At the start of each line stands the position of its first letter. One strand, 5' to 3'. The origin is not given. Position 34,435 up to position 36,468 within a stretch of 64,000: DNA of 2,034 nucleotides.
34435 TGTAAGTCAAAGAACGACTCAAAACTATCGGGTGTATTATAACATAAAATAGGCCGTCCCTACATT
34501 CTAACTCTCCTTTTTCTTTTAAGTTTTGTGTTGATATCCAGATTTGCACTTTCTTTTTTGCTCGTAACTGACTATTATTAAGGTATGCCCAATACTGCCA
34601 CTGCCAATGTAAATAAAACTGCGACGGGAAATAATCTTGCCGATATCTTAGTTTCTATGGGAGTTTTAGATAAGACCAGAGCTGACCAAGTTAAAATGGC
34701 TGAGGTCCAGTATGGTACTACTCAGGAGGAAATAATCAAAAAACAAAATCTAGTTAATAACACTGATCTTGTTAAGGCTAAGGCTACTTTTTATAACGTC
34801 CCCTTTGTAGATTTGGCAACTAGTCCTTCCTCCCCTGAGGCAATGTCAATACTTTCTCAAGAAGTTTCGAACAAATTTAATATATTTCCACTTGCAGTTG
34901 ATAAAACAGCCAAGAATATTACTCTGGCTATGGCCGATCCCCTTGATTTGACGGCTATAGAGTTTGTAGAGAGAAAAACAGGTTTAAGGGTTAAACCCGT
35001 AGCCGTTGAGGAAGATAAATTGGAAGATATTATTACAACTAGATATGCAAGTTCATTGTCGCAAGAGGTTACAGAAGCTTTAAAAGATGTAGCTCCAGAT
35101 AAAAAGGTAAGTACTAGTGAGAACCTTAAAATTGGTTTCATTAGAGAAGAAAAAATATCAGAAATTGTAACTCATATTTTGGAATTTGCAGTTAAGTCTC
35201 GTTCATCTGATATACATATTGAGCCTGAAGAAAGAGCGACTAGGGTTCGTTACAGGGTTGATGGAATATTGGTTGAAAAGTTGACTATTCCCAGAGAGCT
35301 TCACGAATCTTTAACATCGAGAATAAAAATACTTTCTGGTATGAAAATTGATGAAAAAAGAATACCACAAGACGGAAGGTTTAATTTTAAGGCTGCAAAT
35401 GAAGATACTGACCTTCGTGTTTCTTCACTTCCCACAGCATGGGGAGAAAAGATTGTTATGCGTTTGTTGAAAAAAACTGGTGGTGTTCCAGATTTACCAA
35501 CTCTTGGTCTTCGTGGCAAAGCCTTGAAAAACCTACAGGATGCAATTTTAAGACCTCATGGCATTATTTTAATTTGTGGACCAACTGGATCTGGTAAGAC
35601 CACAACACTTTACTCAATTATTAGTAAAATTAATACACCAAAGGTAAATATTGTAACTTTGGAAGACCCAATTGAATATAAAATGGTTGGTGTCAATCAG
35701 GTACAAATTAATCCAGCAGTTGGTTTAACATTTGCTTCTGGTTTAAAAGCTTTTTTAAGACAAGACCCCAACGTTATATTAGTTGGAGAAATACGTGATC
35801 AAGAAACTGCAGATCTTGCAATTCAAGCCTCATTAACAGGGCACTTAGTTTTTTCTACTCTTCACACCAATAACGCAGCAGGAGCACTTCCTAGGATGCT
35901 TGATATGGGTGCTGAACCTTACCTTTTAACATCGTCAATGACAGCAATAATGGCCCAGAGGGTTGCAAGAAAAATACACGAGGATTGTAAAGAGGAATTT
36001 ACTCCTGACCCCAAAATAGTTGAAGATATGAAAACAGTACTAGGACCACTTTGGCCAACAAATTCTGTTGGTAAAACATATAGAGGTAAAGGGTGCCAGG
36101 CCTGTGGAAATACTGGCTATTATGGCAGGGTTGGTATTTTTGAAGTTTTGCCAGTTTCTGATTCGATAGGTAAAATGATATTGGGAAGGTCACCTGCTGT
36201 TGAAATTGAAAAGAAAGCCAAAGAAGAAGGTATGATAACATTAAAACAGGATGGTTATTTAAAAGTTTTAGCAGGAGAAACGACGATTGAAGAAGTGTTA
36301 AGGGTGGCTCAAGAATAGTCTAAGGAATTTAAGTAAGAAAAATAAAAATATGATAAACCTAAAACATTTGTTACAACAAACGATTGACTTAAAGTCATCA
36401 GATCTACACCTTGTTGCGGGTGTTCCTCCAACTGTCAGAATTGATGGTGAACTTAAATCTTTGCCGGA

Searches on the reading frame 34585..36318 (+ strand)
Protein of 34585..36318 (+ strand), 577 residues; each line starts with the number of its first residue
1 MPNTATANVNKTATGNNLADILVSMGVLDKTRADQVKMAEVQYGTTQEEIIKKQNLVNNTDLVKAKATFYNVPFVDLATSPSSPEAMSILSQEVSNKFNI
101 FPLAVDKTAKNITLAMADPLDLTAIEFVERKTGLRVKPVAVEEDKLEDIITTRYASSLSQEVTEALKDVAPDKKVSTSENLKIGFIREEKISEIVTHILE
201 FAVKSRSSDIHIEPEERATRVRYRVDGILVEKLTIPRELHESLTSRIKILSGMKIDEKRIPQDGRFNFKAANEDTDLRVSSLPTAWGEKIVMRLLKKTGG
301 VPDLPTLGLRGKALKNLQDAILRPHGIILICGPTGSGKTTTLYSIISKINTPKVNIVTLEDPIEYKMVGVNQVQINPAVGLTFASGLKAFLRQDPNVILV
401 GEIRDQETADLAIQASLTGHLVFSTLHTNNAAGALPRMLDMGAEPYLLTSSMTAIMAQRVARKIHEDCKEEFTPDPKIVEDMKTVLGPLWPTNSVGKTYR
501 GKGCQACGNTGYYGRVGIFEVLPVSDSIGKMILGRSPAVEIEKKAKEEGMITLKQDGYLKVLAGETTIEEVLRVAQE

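Call 25: search_protein_families(library=pfam, proteins=[window:34585-36318:+], max_evalue=0.00001)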
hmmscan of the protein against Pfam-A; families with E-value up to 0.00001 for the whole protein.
window:34585-36318:+ (577 aa): 2 families
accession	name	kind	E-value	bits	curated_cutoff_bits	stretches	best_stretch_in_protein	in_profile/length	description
PF00437.27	T2SSE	-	4.7e-127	424.1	24.9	1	189-573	6-370/370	Type II/IV secretion system protein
PF05157.20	MshEN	-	8.3e-16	58.2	23.1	1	70-158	1-88/90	MshEN domain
